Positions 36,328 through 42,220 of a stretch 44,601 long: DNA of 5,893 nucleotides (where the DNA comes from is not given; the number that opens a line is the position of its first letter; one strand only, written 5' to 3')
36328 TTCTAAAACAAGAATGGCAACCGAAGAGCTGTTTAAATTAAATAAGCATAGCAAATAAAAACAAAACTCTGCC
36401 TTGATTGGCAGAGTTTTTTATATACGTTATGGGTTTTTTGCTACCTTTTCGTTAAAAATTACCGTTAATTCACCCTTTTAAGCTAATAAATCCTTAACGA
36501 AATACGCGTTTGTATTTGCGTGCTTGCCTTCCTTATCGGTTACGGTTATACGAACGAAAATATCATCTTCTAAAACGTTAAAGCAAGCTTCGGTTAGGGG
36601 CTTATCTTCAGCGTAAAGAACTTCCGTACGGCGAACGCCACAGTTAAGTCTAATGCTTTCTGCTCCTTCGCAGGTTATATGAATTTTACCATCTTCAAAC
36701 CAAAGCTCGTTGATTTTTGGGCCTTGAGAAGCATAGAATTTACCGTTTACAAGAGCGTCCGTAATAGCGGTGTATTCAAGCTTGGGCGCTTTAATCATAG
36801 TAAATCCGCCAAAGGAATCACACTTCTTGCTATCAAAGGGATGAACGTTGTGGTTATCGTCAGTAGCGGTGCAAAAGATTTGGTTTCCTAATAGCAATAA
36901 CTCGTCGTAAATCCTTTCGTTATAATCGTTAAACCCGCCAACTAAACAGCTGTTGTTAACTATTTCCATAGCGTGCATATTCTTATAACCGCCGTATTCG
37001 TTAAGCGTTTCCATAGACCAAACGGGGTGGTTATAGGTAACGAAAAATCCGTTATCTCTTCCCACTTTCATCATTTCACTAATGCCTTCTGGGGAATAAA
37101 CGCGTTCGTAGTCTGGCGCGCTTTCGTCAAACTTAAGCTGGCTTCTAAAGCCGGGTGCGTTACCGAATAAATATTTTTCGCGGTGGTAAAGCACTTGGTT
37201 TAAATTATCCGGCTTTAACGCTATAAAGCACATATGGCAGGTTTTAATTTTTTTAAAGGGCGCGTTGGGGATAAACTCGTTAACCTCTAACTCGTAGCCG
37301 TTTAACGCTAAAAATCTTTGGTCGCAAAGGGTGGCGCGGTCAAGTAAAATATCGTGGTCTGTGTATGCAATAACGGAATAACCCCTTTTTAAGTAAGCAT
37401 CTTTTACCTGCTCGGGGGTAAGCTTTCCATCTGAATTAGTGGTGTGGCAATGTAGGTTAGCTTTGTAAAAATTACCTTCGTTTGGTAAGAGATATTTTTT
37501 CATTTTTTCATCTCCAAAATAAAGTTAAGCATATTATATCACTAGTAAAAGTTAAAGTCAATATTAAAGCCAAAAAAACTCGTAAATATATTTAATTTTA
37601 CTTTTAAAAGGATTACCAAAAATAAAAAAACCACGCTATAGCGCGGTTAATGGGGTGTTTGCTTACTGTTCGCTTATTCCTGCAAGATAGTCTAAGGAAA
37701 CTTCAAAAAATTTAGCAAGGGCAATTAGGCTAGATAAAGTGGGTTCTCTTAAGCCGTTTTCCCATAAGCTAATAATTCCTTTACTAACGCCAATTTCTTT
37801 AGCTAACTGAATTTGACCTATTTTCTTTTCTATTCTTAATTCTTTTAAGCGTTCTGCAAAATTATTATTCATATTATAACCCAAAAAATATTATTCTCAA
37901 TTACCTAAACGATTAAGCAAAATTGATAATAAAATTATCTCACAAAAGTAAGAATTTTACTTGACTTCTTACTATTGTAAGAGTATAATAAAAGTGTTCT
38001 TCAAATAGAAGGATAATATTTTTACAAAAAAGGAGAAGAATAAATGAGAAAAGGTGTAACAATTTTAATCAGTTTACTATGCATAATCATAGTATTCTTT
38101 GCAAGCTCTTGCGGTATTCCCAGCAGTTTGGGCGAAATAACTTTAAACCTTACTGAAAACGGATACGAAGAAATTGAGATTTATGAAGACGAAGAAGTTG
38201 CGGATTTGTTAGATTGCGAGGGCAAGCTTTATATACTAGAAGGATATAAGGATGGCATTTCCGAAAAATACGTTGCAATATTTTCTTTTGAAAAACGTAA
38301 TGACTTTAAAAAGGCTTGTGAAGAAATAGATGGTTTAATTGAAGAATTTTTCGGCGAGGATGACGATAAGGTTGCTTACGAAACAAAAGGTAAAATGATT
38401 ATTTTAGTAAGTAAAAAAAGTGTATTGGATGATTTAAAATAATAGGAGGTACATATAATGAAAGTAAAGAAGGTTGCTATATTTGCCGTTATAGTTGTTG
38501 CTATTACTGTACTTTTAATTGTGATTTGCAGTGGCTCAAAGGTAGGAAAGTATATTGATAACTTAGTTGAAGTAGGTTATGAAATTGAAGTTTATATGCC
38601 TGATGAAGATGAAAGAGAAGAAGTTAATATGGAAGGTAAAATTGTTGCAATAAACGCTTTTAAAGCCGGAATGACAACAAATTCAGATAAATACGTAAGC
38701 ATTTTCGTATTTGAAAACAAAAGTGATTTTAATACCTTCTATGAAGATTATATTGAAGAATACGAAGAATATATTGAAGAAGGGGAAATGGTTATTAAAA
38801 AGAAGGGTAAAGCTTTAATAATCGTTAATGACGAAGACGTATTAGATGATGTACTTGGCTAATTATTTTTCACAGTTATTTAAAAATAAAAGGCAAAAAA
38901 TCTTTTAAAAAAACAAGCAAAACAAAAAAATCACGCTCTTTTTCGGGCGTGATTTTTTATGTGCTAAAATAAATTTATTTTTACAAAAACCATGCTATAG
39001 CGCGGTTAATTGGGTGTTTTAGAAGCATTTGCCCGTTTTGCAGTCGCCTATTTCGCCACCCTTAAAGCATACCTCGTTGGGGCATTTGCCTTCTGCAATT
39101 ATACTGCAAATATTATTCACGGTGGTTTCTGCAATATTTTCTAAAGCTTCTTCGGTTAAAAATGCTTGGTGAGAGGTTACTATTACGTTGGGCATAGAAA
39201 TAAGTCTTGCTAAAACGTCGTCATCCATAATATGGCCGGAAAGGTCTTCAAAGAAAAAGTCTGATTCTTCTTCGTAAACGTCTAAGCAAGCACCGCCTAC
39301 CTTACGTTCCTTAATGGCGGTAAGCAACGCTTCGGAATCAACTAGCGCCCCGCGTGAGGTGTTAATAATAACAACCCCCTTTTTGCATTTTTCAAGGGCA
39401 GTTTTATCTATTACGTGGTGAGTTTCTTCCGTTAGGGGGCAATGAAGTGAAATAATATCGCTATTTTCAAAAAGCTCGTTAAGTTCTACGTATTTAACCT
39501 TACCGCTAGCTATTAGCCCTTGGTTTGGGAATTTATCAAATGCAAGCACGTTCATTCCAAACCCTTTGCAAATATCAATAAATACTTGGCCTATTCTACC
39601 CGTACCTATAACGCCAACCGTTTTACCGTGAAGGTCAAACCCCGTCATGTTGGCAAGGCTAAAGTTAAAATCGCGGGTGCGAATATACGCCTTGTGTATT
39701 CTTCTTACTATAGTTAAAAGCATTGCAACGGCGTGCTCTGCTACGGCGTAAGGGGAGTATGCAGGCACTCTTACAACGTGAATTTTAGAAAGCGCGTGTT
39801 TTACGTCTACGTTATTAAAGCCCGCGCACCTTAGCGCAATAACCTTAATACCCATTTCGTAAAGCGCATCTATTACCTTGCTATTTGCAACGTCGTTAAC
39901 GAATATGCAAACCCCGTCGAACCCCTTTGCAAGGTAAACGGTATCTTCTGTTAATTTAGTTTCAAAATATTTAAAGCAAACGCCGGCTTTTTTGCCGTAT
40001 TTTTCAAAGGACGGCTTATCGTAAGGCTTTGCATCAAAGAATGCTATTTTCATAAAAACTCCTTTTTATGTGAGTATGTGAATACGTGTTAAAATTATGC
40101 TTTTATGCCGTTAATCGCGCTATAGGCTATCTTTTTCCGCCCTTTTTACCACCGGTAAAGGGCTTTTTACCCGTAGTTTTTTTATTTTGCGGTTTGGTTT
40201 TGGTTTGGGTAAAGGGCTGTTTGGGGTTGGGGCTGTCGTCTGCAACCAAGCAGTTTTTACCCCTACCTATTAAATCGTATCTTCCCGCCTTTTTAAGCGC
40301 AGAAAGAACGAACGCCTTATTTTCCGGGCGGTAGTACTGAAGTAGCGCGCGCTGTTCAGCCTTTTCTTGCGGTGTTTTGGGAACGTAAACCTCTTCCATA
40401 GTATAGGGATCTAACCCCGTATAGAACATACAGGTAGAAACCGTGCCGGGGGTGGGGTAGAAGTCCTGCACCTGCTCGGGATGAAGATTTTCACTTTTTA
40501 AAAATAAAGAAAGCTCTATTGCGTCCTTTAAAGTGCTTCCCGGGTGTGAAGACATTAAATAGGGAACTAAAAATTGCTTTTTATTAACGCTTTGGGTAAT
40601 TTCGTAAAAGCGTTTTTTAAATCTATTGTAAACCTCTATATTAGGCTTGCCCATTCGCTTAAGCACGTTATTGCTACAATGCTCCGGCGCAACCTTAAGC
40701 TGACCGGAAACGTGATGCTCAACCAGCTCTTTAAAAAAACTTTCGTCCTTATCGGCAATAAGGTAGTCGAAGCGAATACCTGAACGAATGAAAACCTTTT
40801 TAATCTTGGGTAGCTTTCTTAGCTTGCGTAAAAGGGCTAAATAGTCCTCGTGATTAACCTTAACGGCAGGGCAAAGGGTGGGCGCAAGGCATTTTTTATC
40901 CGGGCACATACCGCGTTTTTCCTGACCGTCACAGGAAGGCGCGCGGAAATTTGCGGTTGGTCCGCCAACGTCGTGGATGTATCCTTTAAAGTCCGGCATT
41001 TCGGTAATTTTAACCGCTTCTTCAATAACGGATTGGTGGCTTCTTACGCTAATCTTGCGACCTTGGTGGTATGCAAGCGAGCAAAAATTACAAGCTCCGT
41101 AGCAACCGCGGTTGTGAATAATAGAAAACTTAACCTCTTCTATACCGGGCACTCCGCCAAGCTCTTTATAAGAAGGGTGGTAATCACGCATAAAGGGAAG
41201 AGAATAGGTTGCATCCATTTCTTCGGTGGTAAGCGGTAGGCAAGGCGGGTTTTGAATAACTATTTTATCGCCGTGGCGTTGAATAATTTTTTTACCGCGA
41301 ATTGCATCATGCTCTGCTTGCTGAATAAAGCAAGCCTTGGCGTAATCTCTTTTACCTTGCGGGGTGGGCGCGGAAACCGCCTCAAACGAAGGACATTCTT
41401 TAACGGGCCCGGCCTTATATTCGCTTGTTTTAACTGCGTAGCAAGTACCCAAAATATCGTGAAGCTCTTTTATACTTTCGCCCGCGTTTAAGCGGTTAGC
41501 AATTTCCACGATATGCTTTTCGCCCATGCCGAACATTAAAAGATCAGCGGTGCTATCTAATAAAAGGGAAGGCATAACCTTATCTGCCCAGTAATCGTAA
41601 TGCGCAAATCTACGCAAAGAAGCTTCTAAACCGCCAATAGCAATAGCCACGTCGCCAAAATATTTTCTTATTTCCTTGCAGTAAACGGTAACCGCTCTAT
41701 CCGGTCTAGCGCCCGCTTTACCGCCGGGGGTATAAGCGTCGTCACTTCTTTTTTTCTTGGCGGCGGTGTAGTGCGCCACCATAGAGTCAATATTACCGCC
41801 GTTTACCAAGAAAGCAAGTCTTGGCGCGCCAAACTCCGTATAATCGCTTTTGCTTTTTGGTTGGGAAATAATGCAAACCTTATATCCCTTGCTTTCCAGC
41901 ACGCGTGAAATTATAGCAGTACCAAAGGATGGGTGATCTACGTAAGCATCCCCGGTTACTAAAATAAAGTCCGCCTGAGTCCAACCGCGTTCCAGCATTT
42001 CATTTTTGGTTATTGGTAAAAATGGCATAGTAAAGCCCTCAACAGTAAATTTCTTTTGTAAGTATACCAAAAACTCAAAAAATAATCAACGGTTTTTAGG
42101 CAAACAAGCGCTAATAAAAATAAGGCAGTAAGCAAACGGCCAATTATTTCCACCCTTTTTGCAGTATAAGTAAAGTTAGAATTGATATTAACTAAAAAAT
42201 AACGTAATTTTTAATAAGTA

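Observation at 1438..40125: Dense dispersed intergenic motif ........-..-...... (+N4-6 ACTTTTT): at least 16 copies in 44.6 kb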

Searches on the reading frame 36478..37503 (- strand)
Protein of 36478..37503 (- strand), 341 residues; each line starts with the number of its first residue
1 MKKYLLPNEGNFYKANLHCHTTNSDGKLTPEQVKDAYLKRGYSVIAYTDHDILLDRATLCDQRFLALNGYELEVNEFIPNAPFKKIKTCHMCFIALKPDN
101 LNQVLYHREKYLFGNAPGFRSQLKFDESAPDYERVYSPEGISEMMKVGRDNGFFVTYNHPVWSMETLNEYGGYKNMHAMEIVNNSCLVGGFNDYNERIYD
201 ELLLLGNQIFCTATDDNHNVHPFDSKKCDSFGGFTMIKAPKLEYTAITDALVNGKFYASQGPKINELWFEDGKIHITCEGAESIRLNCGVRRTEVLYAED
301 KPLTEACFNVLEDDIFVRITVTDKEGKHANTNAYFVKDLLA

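Call 11: search_protein_families(library=ncbifam, proteins=[window:36478-37503:-], max_evalue=0.00001)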
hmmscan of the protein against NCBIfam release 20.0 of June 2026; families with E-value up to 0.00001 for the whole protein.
window:36478-37503:- (341 aa): 4 families
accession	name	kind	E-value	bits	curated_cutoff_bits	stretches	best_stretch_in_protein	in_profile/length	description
NF038032.1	CehA_McbA_metalo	domain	7.8e-21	74.8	80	1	11-293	1-251/315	CehA/McbA family metallohydrolase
NF041577.1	nside_bi_sphtase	equivalog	8.5e-08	31.7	400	1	14-53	3-42/276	3',5'-nucleoside bisphosphate phosphatase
NF047791.1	RNaseRnm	equivalog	2.3e-07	30.4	375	1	16-52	4-40/275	RNase RNM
NF006375.0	PRK08609.1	equivalog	5e-06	25.4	426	1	14-57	336-379/571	DNA polymerase/3'-5' exonuclease PolX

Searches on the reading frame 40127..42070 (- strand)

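Call 11: search_protein_families(library=ncbifam, proteins=[window:40127-42070:-], max_evalue=0.00001)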
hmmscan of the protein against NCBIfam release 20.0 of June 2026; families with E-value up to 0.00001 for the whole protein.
window:40127-42070:- (647 aa): 3 families
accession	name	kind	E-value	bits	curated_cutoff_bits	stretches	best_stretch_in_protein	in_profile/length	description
TIGR03904.1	SAM_YgiQ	equivalog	9.7e-254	843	462.35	1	17-578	1-558/558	YgiQ family radical SAM protein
TIGR04014.1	B12_SAM_MJ_0865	equivalog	5.4e-06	25.5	360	0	317-356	163-202/434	methyl-coenzyme M reductase glutamine C-methyltransferase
TIGR04072.2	rSAM_ladder_B12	equivalog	7.5e-06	24.8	360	0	317-357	183-223/443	lipid biosynthesis B12-binding/radical SAM protein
